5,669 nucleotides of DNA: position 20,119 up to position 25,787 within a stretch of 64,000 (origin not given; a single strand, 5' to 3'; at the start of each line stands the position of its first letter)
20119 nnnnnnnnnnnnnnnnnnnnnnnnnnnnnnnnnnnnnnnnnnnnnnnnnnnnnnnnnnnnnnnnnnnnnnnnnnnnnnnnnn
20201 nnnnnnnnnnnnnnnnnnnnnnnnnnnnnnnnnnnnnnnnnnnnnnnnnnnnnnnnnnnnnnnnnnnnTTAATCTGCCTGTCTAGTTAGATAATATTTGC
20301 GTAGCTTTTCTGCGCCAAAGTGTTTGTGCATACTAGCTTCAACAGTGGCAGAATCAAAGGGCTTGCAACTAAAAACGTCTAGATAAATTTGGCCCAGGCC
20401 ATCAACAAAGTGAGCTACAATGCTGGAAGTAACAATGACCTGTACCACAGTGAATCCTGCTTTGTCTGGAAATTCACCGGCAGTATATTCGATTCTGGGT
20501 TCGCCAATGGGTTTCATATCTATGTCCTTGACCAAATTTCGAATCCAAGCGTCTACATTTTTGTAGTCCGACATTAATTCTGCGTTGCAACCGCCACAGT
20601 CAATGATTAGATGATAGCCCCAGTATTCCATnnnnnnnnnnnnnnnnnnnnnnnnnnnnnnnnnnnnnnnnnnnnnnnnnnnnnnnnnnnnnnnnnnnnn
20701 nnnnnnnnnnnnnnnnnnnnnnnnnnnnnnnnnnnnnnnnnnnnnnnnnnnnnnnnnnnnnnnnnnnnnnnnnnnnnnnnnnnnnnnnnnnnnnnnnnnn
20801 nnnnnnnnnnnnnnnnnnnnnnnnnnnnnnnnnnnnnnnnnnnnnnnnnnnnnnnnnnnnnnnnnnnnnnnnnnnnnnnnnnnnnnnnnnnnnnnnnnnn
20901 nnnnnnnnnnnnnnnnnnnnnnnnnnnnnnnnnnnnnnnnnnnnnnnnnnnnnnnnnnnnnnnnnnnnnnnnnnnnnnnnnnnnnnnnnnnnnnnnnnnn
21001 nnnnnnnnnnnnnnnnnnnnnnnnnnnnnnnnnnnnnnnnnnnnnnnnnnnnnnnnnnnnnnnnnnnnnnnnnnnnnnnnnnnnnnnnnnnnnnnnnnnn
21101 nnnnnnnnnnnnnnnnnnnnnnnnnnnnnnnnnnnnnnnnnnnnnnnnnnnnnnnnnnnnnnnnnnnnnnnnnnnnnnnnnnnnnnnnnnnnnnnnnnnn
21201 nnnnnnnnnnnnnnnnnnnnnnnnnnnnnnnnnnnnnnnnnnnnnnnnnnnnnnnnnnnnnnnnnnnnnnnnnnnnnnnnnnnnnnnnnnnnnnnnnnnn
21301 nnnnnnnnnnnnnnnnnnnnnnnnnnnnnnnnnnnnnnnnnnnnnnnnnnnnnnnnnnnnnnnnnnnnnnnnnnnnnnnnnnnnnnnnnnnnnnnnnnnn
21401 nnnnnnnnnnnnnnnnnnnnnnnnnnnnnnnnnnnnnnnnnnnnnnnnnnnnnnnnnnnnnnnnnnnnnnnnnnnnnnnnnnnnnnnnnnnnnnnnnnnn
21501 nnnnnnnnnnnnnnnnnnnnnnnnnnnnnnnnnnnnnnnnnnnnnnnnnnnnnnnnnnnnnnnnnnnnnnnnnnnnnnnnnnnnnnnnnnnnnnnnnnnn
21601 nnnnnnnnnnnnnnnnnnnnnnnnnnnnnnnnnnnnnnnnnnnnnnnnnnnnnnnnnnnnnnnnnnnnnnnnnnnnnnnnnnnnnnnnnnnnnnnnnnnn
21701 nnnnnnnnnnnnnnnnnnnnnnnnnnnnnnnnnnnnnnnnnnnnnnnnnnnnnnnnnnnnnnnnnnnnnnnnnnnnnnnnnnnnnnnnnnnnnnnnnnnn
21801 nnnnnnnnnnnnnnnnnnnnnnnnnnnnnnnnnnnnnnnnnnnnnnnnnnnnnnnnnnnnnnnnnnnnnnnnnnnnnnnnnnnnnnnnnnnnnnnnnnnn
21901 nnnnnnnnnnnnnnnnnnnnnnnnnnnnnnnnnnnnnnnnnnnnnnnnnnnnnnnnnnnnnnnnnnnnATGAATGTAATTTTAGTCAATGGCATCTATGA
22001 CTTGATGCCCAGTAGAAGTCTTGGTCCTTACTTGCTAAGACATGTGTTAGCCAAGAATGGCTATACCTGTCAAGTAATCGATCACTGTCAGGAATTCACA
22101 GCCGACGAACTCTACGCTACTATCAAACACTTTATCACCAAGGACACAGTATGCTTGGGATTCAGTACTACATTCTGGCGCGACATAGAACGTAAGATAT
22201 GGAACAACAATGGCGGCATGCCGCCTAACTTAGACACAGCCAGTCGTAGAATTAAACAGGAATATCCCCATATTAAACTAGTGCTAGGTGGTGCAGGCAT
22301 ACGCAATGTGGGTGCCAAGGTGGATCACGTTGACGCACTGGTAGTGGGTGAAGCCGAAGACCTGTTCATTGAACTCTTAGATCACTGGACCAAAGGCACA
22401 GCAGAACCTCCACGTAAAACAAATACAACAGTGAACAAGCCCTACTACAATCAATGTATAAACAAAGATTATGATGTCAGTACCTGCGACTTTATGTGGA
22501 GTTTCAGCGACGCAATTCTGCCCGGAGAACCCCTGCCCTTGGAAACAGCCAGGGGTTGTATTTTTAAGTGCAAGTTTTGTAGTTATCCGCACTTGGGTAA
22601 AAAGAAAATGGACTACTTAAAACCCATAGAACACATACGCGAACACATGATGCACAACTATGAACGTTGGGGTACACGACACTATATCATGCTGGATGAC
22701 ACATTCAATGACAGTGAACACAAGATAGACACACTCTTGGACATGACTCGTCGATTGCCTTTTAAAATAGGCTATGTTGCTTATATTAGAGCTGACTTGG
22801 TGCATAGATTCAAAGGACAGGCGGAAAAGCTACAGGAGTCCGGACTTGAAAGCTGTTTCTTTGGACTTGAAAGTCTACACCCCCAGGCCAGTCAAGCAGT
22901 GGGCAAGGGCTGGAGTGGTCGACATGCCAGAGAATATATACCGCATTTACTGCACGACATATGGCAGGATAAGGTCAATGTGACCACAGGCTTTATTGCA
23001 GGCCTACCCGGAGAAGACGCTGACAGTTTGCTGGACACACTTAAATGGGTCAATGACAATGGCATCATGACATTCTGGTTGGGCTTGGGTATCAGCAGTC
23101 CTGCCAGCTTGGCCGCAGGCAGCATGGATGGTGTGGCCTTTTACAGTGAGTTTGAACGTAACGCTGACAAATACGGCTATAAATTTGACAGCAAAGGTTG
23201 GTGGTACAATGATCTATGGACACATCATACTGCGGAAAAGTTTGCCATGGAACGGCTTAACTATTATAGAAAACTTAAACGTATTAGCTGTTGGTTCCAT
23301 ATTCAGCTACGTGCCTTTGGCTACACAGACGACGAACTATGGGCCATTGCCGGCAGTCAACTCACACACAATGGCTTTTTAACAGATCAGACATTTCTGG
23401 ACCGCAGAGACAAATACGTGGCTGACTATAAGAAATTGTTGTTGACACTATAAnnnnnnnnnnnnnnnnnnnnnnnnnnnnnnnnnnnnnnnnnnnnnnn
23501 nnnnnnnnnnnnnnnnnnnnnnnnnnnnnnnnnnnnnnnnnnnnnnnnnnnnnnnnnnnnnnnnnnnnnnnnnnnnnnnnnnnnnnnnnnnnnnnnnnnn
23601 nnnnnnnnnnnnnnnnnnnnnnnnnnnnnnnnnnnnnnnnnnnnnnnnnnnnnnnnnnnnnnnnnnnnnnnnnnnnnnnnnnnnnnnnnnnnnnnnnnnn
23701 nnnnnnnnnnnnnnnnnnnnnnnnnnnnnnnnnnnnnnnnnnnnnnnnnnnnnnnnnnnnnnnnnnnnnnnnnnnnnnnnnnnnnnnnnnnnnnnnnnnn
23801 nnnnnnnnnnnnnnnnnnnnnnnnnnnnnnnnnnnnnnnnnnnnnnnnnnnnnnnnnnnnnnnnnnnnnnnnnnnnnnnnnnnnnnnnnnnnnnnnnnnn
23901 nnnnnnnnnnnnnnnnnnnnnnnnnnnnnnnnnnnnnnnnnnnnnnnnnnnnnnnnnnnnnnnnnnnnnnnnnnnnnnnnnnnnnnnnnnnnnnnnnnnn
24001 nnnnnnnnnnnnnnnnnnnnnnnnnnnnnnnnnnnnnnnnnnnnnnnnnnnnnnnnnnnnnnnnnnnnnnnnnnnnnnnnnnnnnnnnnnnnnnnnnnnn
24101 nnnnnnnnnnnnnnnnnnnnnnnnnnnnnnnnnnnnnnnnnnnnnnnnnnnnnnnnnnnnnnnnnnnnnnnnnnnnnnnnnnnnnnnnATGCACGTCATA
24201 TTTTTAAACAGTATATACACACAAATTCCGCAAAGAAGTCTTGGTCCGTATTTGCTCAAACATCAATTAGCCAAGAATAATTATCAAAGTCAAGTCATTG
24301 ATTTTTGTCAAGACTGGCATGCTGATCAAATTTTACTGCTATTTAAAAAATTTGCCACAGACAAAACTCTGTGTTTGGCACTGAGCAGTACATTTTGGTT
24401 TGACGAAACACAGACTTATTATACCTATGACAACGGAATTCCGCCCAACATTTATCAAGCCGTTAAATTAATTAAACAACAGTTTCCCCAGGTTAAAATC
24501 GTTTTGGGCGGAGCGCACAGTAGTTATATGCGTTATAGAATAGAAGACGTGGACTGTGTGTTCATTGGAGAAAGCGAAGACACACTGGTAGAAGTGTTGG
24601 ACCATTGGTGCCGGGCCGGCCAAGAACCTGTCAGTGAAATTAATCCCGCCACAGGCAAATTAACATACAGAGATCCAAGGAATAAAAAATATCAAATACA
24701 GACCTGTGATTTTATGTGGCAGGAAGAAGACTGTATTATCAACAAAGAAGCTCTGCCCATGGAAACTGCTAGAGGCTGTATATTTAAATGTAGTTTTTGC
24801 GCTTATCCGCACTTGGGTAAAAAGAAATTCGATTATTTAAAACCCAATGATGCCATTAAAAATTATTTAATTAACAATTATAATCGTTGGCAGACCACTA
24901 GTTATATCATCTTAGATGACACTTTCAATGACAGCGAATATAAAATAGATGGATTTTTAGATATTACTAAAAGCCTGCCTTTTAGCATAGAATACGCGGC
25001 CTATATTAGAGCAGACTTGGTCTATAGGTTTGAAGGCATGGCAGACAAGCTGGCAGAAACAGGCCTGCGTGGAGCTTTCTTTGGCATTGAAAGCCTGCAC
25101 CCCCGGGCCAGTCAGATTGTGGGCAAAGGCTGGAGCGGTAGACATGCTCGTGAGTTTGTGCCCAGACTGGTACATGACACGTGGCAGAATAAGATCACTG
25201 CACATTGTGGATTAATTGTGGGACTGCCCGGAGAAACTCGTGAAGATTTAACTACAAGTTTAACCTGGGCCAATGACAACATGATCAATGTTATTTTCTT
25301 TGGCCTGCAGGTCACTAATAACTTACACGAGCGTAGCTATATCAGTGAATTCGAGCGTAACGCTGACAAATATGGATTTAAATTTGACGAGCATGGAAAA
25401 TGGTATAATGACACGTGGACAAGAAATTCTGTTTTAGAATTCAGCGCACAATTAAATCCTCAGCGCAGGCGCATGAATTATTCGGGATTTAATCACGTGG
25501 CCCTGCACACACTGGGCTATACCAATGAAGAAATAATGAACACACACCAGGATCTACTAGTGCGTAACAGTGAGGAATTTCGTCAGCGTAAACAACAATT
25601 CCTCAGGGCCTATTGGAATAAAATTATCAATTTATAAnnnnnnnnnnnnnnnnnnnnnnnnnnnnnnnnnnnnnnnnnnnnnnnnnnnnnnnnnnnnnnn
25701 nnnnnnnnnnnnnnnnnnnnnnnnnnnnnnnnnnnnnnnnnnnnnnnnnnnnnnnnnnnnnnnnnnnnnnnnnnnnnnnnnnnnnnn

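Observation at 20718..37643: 17-kb late-expressed tailoring-enzyme island resembling a biosynthetic cluster with no scaffold enzyme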

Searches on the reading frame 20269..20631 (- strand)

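Call 5: search_protein_families(library=pfam, proteins=[window:20269-20631:-], max_evalue=0.01)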
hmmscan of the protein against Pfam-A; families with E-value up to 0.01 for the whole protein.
window:20269-20631:- (120 aa): 1 family
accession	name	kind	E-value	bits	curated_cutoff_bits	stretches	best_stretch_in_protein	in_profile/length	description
PF02675.21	AdoMet_dc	-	7e-16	58.9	25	1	7-117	1-106/107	S-adenosylmethionine decarboxylase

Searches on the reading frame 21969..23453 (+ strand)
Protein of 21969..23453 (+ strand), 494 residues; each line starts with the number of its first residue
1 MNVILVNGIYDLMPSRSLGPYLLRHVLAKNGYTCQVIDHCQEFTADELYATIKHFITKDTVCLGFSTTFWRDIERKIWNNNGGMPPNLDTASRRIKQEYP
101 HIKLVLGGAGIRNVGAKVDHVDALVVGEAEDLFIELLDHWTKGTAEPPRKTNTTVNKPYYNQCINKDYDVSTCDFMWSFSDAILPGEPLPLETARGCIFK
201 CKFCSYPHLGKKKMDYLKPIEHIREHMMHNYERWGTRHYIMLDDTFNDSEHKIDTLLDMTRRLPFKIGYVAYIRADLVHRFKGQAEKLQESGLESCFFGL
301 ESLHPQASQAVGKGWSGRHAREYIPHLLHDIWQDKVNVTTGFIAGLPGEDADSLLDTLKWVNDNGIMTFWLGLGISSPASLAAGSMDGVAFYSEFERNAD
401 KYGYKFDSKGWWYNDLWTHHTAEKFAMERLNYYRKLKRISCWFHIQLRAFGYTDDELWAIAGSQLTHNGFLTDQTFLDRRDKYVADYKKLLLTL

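Call 3: search_protein_families(library=pfam, proteins=[window:21969-23453:+], max_evalue=0.01)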
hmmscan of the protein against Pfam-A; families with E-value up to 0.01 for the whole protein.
window:21969-23453:+ (494 aa): 2 families
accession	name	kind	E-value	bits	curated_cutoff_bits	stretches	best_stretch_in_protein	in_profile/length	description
PF04055.27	Radical_SAM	-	5.5e-13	49.9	29.5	1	192-361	2-166/166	Radical SAM superfamily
PF02310.24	B12-binding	-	0.00076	19.8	32.1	1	25-136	22-120/121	B12 binding domain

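Call 15: search_dna_similar(query=window:21969-23453:+, collection=phages, mode=protein, max_rows=25)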
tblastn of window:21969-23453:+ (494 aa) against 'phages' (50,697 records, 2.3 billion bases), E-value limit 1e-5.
No match.

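Call 16: find_related_loci(query=window:21969-23453:+, collection=viral_contigs, flank=10000)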
Query window:21969-23453:+ (494 aa) in viral_contigs; peptide patterns used: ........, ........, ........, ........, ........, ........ (x = any residue, [..] = any of these).
2 stretches matched a pattern; 1 encode a relative of the query (tblastn E <= 1e-3); 1 distinct loci.
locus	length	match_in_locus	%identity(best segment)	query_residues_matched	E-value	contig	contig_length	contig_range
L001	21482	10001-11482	85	1-494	0e+0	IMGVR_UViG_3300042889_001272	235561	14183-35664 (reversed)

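Call 21: search_protein_families(library=ncbifam, proteins=[window:21969-23453:+], max_evalue=1)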
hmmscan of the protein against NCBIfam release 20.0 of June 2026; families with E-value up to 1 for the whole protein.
window:21969-23453:+ (494 aa): 25 families
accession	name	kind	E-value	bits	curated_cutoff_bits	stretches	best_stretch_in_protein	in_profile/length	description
TIGR04072.2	rSAM_ladder_B12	equivalog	4.7e-23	81.5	360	1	18-382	19-369/443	lipid biosynthesis B12-binding/radical SAM protein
TIGR04479.1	bcpD_PhpK_rSAM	subfamily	3.1e-19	68.7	600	1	172-364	225-409/504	PhpK family radical SAM P-methyltransferase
TIGR03975.1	rSAM_ocin_1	subfamily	8.3e-15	54.3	281.85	1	92-360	148-426/606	RiPP maturation radical SAM C-methyltransferase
TIGR03471.1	HpnJ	equivalog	3.3e-12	46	577.6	1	191-366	200-367/472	hopanoid biosynthesis associated radical SAM protein HpnJ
TIGR04013.1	B12_SAM_MJ_1487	hypoth_equivalog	1.6e-11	43.7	251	1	104-229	73-191/382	TIGR04013 family B12-binding domain/radical SAM domain-containing protein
TIGR04385.1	B12_rSAM_cofa1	equivalog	1.6e-10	40.8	450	1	93-313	91-317/438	B12 lower ligand biosynthesis radical SAM protein BzaD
NF050148.1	rSAM_ApyD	equivalog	3.1e-08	32.5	750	1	184-361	195-363/645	RiPP biosynthesis radical SAM protein ApyD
TIGR04014.1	B12_SAM_MJ_0865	equivalog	4.7e-08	32.2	360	1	120-363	89-335/434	methyl-coenzyme M reductase glutamine C-methyltransferase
NF045585.1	rSAM_slr0320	equivalog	3.2e-07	29.2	775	1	89-336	126-383/511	photosystem II high light acclimation radical SAM protein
NF040542.1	rSAM_RCCLKC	equivalog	2.1e-06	27.2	450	1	191-365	183-351/423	arsinothricin biosynthesis radical SAM protein ArsL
NF033712.0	B12_rSAM_KedN5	subfamily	5.5e-06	24.9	700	2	191-356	198-362/624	KedN5 family methylcobalamin-dependent radical SAM C-methyltransferase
TIGR04434.1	rSAM_Pput_1520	hypoth_equivalog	1e-05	24.3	550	1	193-318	257-390/515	B12-binding domain/radical SAM domain-containing protein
TIGR04367.1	HpnR_B12_rSAM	equivalog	1.5e-05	23.7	650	1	91-306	80-299/490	hopanoid C-3 methylase HpnR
TIGR02026.1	BchE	equivalog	8.1e-05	21.6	481.35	1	98-362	89-363/497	magnesium-protoporphyrin IX monomethyl ester anaerobic oxidative cyclase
TIGR01212.1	TIGR01212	equivalog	0.00055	19.1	180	1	196-366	39-207/302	tRNA modification radical SAM protein MnmL/YtqA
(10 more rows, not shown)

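Call 23: find_homologous_proteins(query=window:21969-23453:+, max_evalue=0.00001)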
Query window:21969-23453:+ (494 aa): 610 proteins with E <= 0.00001 among 8000 candidates; the best 120 are listed.
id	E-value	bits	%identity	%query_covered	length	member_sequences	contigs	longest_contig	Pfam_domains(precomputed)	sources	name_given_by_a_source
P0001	0.0e+0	1190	100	100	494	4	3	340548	PF04055.28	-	-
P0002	0.0e+0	1051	87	100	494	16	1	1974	PF04055.28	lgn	-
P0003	0.0e+0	1032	86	100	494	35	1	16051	PF04055.28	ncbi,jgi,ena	jgi:hypothetical protein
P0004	0.0e+0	1017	84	100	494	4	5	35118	PF04055.28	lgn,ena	-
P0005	6.3e-294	994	82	100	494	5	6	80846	PF04055.28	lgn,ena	-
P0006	1.2e-284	963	82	100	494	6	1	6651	PF04055.28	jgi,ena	jgi:hypothetical protein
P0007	6.3e-283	957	79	100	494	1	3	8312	PF04055.28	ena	-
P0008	2.5e-278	942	77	100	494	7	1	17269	PF04055.28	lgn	-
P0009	7.0e-264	894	75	98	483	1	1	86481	PF04055.28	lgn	-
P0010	1.4e-254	864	72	100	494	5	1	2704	PF04055.28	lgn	-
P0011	1.8e-253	860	71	100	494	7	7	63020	PF04055.28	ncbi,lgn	-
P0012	5.0e-233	793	66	100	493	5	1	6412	PF04055.28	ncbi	-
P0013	7.5e-229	779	65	100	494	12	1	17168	PF04055.28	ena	-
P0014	2.1e-223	761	65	100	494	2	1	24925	PF04055.28,PF02310.25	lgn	-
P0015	1.9e-222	758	64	100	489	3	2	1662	PF04055.28,PF02310.25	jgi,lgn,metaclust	metaclust:\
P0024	4.7e-206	704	58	100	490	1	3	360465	PF04055.28,PF02310.25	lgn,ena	-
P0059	1.9e-156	540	48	99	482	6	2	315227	PF04055.28,PF02310.25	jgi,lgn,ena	jgi:hypothetical protein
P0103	2.8e-111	391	42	99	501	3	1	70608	PF04055.28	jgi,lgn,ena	jgi:hypothetical protein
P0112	8.4e-109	383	42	93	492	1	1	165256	PF04055.28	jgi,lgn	-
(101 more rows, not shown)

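Call 24: find_encoding_contigs(protein=P0024, flank=10000, max_places=2)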
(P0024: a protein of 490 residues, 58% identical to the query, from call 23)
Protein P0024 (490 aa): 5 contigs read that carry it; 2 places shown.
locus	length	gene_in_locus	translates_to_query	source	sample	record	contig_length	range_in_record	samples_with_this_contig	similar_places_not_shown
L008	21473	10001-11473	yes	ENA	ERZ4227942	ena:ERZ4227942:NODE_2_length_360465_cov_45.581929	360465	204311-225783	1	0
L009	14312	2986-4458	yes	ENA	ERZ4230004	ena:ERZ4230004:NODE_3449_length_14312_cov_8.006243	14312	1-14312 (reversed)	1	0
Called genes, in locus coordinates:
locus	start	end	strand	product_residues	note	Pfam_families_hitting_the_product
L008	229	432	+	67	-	-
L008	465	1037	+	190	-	-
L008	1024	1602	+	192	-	-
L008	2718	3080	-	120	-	PF02675:AdoMet_dc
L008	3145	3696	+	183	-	-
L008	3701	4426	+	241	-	-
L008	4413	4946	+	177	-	-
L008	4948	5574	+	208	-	-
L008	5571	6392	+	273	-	-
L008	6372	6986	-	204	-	-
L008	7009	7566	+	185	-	-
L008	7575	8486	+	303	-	PF02668:TauD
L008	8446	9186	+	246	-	PF05118:Asp_Arg_Hydrox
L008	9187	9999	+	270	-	-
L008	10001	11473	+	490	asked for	PF02310:B12-binding (weak), PF04055:Radical_SAM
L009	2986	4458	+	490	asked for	PF02310:B12-binding (weak), PF04055:Radical_SAM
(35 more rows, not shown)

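Call 25: find_encoding_contigs(protein=P0112, flank=10000, max_places=2)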
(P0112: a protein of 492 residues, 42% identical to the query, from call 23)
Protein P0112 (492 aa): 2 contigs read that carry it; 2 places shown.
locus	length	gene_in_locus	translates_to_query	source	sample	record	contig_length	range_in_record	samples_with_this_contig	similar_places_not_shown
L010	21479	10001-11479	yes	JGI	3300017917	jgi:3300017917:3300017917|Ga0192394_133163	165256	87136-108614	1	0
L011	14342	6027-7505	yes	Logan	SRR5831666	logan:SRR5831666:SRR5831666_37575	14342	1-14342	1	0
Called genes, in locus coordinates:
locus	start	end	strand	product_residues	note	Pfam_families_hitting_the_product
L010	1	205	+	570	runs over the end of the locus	PF02463:SMC_N, PF13476:AAA_23 (weak), PF13555:AAA_29 (weak)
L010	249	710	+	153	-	PF25185:Tad3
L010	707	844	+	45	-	-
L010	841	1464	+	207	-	PF13759:2OG-FeII_Oxy_5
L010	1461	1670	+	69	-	-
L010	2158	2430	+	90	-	-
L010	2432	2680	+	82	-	-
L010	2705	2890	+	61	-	-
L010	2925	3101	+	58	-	-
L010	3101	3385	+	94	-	-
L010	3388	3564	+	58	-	-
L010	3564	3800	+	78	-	-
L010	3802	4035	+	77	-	-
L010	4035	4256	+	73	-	PF24749:DUF7695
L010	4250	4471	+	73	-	-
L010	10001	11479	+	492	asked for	PF04055:Radical_SAM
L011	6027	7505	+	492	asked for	PF04055:Radical_SAM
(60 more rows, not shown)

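Call 27: find_encoding_contigs(protein=P0059, flank=10000, max_places=1)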
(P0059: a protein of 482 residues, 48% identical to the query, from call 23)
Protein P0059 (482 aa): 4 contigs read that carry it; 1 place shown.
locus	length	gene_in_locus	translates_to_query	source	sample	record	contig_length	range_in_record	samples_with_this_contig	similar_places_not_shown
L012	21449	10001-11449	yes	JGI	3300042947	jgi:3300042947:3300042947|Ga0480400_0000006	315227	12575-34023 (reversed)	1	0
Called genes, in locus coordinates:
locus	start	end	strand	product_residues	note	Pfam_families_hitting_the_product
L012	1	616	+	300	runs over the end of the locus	-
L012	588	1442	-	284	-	PF00478:IMPDH, PF03060:NMO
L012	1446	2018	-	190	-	-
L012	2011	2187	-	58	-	-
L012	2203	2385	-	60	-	-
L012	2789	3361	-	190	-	-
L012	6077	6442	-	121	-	PF02675:AdoMet_dc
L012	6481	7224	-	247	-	PF05118:Asp_Arg_Hydrox (weak)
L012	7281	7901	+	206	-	-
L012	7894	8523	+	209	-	-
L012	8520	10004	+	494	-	PF04055:Radical_SAM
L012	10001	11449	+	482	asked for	PF02310:B12-binding (weak), PF04055:Radical_SAM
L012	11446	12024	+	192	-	-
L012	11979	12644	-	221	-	-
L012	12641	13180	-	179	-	-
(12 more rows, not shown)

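Call 28: find_encoding_contigs(protein=P0103, flank=10000, max_places=1)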
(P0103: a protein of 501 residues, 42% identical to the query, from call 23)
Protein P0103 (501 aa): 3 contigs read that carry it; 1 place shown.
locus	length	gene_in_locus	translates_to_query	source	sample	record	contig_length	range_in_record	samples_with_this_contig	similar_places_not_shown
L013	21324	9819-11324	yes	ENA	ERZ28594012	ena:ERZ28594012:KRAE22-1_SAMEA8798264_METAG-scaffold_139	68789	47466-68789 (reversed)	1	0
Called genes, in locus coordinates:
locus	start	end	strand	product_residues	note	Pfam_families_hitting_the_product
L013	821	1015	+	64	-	PF07432:Hc1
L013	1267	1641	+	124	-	PF24240:DUF7448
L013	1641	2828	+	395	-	PF01139:RtcB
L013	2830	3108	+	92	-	-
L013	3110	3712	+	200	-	-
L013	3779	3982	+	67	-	-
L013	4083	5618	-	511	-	PF04055:Radical_SAM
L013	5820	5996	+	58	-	-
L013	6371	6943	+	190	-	-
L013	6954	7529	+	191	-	-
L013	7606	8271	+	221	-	PF00881:Nitroreductase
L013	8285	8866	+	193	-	-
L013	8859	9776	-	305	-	-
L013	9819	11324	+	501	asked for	PF04055:Radical_SAM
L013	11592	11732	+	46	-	-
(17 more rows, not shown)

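Call 99: search_solved_structures(query=window:21969-23453:+, max_evalue=0.001)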
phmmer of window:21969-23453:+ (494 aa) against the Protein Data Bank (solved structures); distinct sequences matched with E-value up to 0.001: 0.

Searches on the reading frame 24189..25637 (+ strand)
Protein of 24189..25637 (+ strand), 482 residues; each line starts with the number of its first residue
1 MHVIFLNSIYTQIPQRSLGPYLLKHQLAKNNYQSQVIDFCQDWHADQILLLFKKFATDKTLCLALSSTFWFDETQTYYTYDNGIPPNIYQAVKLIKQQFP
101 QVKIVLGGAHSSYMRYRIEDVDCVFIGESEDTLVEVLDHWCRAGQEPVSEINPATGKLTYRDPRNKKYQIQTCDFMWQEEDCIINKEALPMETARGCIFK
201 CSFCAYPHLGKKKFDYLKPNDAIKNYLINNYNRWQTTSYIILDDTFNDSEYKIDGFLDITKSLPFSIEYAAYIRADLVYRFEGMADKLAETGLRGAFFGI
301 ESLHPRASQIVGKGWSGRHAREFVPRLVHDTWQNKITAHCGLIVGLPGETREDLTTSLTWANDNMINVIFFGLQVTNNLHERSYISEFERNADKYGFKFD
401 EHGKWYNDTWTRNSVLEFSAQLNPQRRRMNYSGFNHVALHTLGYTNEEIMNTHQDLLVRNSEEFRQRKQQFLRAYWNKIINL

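Call 3: search_protein_families(library=pfam, proteins=[window:24189-25637:+], max_evalue=0.01)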
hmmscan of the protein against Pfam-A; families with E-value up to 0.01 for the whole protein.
window:24189-25637:+ (482 aa): 2 families
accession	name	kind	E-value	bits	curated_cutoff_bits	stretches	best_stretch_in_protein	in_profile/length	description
PF04055.27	Radical_SAM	-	1.6e-12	48.4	29.5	1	192-359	2-164/166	Radical SAM superfamily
PF02310.24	B12-binding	-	2.3e-07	31.1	32.1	1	86-136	66-120/121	B12 binding domain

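Call 21: search_protein_families(library=ncbifam, proteins=[window:24189-25637:+], max_evalue=1)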
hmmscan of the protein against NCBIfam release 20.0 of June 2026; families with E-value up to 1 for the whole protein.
window:24189-25637:+ (482 aa): 26 families (the best 25 are shown)
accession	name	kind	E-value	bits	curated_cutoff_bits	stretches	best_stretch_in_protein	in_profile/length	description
TIGR04072.2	rSAM_ladder_B12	equivalog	4.9e-22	78.2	360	1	19-377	20-364/443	lipid biosynthesis B12-binding/radical SAM protein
TIGR04479.1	bcpD_PhpK_rSAM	subfamily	2.2e-18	65.9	600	1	88-363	127-408/504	PhpK family radical SAM P-methyltransferase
TIGR04013.1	B12_SAM_MJ_1487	hypoth_equivalog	1.5e-16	60.3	251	2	87-214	58-177/382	TIGR04013 family B12-binding domain/radical SAM domain-containing protein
TIGR03471.1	HpnJ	equivalog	3.8e-14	52.4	577.6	1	190-364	199-365/472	hopanoid biosynthesis associated radical SAM protein HpnJ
NF050148.1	rSAM_ApyD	equivalog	1.2e-12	47.1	750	1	92-358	94-360/645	RiPP biosynthesis radical SAM protein ApyD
TIGR03975.1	rSAM_ocin_1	subfamily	2.3e-12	46.2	281.85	1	93-360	149-426/606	RiPP maturation radical SAM C-methyltransferase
TIGR04385.1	B12_rSAM_cofa1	equivalog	1.4e-09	37.7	450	1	91-278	89-284/438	B12 lower ligand biosynthesis radical SAM protein BzaD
TIGR04014.1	B12_SAM_MJ_0865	equivalog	1.4e-08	34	360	1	92-371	61-343/434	methyl-coenzyme M reductase glutamine C-methyltransferase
NF045585.1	rSAM_slr0320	equivalog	3e-07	29.3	775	1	88-302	125-349/511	photosystem II high light acclimation radical SAM protein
NF033712.0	B12_rSAM_KedN5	subfamily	4.7e-07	28.4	700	1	94-205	84-212/624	KedN5 family methylcobalamin-dependent radical SAM C-methyltransferase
TIGR04434.1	rSAM_Pput_1520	hypoth_equivalog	5.9e-07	28.4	550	1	192-352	256-425/515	B12-binding domain/radical SAM domain-containing protein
TIGR02026.1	BchE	equivalog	9.4e-07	28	481.35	1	88-361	79-362/497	magnesium-protoporphyrin IX monomethyl ester anaerobic oxidative cyclase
TIGR04367.1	HpnR_B12_rSAM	equivalog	3e-06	26.1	650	1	86-304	75-297/490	hopanoid C-3 methylase HpnR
NF038361.1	rSAM_Sden_1168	equivalog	1.8e-05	23.5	575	1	186-363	280-450/560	Sden_1168 family B12-binding radical SAM P-methyltransferase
TIGR01579.1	MiaB-like-C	equivalog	0.0016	17.7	357.05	1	90-208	54-160/416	tRNA (N(6)-L-threonylcarbamoyladenosine(37)-C(2))-methylthiotransferase MtaB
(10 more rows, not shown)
